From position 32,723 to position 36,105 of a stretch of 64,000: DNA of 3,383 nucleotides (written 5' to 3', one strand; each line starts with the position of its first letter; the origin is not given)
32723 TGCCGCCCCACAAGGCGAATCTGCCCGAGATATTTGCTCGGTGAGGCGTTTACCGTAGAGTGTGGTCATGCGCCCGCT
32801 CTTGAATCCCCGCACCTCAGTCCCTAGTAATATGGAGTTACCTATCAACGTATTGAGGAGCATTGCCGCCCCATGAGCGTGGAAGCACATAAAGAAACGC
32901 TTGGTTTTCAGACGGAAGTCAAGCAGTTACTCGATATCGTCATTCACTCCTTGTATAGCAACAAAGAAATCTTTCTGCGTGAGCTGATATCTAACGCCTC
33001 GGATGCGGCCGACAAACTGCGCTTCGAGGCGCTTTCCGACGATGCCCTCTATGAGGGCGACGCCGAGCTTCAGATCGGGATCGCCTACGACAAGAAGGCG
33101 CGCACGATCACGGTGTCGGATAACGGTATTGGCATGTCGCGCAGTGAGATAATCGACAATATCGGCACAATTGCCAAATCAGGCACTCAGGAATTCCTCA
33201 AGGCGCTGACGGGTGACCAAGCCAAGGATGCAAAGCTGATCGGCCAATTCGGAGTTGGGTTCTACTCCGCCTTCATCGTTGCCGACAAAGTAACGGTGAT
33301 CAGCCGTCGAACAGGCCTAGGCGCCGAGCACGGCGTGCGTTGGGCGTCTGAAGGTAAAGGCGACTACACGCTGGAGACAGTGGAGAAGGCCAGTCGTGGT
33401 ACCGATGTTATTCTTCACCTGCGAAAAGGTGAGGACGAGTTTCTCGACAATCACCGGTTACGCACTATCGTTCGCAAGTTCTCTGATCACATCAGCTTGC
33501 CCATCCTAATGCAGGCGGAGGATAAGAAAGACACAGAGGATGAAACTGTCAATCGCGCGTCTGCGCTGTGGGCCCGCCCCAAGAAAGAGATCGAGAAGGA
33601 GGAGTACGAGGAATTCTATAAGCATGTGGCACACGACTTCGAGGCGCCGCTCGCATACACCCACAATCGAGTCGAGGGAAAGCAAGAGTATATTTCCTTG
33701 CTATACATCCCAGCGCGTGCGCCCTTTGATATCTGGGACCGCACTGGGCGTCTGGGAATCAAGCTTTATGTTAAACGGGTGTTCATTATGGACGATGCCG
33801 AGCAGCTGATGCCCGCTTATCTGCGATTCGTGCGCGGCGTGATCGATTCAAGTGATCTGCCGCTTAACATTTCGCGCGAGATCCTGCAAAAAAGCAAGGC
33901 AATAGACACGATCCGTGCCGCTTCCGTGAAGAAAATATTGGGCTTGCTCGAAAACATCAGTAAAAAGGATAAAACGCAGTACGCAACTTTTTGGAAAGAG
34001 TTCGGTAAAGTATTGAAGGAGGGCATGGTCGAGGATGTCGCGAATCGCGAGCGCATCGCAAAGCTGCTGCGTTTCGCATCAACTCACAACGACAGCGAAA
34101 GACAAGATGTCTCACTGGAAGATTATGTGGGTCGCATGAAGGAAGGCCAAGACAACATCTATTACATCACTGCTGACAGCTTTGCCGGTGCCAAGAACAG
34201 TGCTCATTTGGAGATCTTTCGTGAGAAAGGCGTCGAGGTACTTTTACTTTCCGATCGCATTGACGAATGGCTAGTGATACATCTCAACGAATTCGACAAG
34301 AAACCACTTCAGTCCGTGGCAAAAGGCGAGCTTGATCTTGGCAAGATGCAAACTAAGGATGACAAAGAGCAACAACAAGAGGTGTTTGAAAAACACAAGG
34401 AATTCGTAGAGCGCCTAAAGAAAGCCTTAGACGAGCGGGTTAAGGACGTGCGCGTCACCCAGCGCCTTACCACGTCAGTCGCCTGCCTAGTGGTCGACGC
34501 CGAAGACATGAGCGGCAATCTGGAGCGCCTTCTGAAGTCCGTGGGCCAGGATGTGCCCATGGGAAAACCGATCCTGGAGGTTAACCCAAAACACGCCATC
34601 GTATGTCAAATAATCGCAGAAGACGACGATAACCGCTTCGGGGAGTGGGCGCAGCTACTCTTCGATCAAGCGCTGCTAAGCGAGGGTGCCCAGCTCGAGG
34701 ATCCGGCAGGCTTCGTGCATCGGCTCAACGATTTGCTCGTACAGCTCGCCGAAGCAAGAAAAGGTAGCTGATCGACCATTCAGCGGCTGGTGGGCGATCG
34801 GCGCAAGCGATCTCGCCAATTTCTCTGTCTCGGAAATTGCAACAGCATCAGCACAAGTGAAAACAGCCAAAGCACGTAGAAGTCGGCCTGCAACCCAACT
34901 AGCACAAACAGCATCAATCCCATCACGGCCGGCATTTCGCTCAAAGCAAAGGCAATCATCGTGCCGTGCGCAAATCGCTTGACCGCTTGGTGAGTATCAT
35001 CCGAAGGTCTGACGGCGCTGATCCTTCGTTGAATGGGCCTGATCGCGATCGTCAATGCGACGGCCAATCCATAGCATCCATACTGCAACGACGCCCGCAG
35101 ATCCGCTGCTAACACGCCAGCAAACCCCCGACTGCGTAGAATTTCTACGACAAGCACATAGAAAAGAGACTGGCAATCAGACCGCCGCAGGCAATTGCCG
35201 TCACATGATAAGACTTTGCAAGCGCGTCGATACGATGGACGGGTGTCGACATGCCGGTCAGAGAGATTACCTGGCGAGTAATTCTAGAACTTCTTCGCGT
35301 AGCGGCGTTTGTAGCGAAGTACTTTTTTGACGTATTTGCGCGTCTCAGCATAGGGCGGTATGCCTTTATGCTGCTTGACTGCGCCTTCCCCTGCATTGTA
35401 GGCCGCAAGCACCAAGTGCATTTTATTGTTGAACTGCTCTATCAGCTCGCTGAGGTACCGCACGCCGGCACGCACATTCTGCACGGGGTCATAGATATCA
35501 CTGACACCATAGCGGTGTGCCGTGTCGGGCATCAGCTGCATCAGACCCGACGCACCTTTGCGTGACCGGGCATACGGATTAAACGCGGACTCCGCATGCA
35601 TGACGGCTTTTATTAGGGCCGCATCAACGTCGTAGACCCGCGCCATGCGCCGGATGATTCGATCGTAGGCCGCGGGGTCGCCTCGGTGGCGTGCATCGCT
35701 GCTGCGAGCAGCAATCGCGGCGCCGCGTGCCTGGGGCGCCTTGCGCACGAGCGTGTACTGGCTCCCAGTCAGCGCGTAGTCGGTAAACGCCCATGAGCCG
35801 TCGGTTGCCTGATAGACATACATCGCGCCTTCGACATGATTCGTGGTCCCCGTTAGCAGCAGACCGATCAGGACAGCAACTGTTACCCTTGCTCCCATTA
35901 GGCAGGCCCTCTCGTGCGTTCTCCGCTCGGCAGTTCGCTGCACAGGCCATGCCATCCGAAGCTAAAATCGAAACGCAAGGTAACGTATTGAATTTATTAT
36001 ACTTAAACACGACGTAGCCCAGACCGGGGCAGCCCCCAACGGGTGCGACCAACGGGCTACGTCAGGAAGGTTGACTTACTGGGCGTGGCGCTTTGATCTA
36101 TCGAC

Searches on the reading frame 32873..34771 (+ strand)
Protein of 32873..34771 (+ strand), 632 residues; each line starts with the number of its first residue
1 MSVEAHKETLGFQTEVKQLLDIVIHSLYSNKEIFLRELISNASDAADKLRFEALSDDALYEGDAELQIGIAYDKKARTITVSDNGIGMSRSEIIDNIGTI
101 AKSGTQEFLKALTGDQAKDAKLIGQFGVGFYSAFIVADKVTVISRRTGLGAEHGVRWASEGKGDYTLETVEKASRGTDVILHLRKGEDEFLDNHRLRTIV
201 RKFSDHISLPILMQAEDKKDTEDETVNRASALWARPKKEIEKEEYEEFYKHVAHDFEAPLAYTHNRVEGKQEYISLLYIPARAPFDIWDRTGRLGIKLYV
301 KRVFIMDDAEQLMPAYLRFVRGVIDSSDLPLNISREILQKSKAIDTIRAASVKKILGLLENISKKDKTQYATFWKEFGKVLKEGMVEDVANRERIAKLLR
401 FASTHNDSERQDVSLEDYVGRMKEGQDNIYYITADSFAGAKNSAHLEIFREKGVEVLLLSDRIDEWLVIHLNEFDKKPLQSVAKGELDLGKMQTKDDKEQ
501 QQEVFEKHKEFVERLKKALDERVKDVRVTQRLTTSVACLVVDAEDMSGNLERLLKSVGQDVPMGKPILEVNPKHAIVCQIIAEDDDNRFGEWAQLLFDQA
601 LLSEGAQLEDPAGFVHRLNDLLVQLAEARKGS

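Call 73: search_protein_families(library=pfam, proteins=[window:32873-34771:+], max_evalue=0.00001)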
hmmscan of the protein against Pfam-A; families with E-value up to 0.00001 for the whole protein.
window:32873-34771:+ (632 aa): 3 families
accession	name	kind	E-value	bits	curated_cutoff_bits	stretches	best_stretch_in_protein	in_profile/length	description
PF00183.23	HSP90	-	1.1e-132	444.1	24.4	1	217-624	73-488/518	Hsp90 protein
PF13589.12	HATPase_c_3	-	6.3e-11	42.9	25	1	33-157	5-105/137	Histidine kinase-, DNA gyrase B-, and HSP90-like ATPase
PF02518.31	HATPase_c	-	4.1e-06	27.6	26.4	1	31-184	2-108/111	Histidine kinase-, DNA gyrase B-, and HSP90-like ATPase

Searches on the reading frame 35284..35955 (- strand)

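Call 73: search_protein_families(library=pfam, proteins=[window:35284-35955:-], max_evalue=0.00001)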
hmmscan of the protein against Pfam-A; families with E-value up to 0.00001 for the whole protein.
window:35284-35955:- (223 aa): 1 family
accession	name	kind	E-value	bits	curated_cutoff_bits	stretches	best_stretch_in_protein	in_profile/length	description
PF01464.25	SLT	-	8.1e-32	109.7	21.3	1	101-206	3-114/117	Transglycosylase SLT domain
